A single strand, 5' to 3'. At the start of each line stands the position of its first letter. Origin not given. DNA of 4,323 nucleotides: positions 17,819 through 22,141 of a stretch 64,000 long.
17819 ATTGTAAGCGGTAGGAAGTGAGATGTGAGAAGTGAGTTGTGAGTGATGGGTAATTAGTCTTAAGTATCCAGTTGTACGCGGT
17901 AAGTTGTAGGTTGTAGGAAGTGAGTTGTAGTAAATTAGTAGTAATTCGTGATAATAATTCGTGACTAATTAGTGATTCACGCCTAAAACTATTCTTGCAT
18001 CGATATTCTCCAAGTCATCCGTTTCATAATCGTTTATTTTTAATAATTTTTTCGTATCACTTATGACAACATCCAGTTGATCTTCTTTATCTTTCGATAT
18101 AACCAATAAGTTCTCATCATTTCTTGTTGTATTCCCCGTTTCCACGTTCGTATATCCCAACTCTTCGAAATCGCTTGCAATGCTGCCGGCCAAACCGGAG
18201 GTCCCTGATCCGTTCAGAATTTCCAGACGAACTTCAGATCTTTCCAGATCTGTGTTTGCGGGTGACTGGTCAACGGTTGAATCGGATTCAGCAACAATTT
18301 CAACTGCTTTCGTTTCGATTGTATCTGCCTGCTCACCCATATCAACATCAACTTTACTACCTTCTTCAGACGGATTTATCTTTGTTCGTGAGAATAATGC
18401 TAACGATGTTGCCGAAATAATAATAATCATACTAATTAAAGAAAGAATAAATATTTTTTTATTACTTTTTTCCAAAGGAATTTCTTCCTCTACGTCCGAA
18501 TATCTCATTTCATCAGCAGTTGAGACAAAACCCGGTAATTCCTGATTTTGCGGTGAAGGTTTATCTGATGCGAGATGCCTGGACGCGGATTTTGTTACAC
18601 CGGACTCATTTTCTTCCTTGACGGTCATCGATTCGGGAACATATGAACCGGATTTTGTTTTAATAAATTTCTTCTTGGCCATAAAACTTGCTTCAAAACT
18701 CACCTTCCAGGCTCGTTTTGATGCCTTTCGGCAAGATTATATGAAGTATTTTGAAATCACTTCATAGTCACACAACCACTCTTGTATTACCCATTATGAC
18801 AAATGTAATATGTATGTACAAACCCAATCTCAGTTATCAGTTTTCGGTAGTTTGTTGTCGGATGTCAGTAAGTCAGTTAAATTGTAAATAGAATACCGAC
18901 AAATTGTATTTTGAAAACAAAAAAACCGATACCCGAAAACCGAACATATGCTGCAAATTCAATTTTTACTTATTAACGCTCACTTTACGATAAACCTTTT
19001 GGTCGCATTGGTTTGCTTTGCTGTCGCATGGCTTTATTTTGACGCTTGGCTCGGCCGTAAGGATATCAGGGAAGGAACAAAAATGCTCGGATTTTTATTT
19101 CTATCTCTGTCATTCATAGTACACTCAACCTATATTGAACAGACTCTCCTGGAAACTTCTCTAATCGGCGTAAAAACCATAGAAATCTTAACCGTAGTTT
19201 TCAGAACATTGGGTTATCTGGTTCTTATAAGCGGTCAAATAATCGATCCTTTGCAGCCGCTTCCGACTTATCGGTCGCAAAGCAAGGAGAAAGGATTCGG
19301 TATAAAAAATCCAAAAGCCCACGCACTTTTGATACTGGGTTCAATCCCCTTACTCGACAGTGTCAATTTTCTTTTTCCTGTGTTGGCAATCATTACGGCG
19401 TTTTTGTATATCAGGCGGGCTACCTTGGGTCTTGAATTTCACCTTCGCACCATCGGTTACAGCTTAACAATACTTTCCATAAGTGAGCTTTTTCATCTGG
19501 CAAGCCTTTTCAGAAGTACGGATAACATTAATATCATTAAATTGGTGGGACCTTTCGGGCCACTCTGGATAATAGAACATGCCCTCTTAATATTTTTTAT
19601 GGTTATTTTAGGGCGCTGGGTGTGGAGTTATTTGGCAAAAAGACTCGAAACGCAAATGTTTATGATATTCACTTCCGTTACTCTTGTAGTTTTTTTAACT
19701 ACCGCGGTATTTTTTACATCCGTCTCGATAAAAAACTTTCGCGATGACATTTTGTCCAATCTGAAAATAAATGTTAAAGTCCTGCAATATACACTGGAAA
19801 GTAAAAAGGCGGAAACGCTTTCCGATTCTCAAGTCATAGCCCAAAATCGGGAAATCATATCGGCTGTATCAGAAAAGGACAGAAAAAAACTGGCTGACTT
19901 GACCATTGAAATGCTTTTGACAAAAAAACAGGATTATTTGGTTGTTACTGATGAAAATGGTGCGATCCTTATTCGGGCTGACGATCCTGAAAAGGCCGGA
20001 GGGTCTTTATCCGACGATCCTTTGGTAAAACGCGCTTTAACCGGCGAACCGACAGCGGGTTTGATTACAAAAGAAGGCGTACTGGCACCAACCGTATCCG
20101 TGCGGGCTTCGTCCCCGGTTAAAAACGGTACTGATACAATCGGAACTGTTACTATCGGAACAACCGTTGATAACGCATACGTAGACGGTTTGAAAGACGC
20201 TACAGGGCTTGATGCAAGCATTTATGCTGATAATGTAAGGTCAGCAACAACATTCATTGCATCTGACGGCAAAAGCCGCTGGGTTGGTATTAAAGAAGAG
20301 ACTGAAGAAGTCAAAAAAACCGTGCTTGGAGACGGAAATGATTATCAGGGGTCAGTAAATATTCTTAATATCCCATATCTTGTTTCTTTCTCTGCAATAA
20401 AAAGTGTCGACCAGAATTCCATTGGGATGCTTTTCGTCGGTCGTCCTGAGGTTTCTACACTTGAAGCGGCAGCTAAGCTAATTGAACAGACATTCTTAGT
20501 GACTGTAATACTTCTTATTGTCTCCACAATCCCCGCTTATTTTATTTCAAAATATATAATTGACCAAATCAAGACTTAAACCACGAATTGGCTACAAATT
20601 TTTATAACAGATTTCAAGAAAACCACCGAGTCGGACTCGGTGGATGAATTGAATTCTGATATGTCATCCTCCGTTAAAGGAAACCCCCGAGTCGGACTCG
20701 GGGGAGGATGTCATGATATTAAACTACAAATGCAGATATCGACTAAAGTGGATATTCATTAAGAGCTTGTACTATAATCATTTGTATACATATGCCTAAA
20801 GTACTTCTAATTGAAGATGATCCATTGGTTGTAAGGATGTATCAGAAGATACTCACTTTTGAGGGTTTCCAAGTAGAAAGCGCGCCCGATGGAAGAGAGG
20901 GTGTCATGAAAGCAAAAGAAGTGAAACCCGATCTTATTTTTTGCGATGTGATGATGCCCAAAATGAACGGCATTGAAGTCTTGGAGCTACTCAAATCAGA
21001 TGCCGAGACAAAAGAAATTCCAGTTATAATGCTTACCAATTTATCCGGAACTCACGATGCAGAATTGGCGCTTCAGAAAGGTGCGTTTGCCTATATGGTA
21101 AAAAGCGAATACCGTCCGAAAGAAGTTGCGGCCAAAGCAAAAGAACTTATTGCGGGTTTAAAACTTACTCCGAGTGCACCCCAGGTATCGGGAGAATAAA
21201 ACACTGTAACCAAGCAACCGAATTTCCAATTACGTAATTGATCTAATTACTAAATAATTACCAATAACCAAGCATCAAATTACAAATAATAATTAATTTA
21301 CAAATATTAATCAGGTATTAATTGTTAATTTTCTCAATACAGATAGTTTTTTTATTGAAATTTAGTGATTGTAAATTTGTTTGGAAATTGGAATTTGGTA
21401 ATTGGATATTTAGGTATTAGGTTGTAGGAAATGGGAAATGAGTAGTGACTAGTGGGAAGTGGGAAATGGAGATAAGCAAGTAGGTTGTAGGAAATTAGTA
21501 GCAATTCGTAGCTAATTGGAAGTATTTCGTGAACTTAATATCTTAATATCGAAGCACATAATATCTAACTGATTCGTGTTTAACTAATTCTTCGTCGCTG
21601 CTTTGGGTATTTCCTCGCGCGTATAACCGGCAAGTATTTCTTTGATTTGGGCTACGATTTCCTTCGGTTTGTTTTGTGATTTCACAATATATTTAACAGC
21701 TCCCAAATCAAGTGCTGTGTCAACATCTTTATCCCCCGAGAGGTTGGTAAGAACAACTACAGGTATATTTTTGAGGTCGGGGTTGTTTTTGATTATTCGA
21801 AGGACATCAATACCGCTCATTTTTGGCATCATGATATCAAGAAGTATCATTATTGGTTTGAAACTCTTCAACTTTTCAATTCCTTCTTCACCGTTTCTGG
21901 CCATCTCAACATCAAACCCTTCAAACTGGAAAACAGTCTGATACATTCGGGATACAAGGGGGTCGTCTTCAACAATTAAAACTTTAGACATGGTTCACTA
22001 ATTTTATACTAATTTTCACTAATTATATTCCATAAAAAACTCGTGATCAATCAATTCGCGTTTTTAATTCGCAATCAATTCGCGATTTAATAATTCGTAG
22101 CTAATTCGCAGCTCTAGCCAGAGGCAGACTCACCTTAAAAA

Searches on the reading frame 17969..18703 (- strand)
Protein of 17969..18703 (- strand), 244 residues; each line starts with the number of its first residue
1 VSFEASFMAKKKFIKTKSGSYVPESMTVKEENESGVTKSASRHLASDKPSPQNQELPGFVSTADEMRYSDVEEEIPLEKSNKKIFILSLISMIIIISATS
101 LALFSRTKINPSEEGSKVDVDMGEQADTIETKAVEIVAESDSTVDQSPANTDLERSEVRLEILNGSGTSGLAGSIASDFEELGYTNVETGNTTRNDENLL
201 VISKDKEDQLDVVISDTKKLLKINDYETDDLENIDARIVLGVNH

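Call 16: search_protein_families(library=pfam, proteins=[window:17969-18703:-])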
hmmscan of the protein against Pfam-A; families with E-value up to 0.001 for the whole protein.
window:17969-18703:- (244 aa): 1 family
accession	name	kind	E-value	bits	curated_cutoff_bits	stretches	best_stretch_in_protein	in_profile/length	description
PF13399.11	LytR_C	-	3e-09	38.1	22.2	1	157-241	1-83/86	LytR cell envelope-related transcriptional attenuator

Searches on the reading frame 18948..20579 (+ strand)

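Call 45: search_protein_families(library=pfam, proteins=[window:18948-20579:+], max_evalue=0.0001)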
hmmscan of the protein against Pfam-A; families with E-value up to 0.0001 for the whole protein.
window:18948-20579:+ (543 aa): 5 families
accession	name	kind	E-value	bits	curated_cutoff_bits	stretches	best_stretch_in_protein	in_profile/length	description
PF17202.10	sCache_3_3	-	1.5e-19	70.7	28.8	1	408-506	6-102/107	Single cache domain 3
PF14827.12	dCache_3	-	2.8e-15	57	25.7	1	277-500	13-234/239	Double sensory domain of two-component sensor kinase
PF17201.10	Cache_3-Cache_2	-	3.9e-08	33.4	27.7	1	408-515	87-198/299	Cache 3/Cache 2 fusion domain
PF17203.10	sCache_3_2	-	5.9e-07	30.1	28.4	0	288-408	12-129/140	Single cache domain 3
PF05228.19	CHASE4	-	1.8e-05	25.3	26.2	0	318-426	38-140/140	CHASE4 domain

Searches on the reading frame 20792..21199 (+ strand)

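Call 16: search_protein_families(library=pfam, proteins=[window:20792-21199:+])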
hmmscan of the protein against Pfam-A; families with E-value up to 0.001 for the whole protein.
window:20792-21199:+ (135 aa): 1 family
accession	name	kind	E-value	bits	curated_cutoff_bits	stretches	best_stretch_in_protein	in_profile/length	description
PF00072.30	Response_reg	-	3.5e-25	88.7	30.2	1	4-106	1-101/111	Response regulator receiver domain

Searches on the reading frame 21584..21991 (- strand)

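Call 16: search_protein_families(library=pfam, proteins=[window:21584-21991:-])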
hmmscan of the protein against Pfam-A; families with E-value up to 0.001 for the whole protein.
window:21584-21991:- (135 aa): 1 family
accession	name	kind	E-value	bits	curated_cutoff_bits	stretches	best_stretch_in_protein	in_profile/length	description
PF00072.30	Response_reg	-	7.1e-26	91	30.2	1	4-116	1-110/111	Response regulator receiver domain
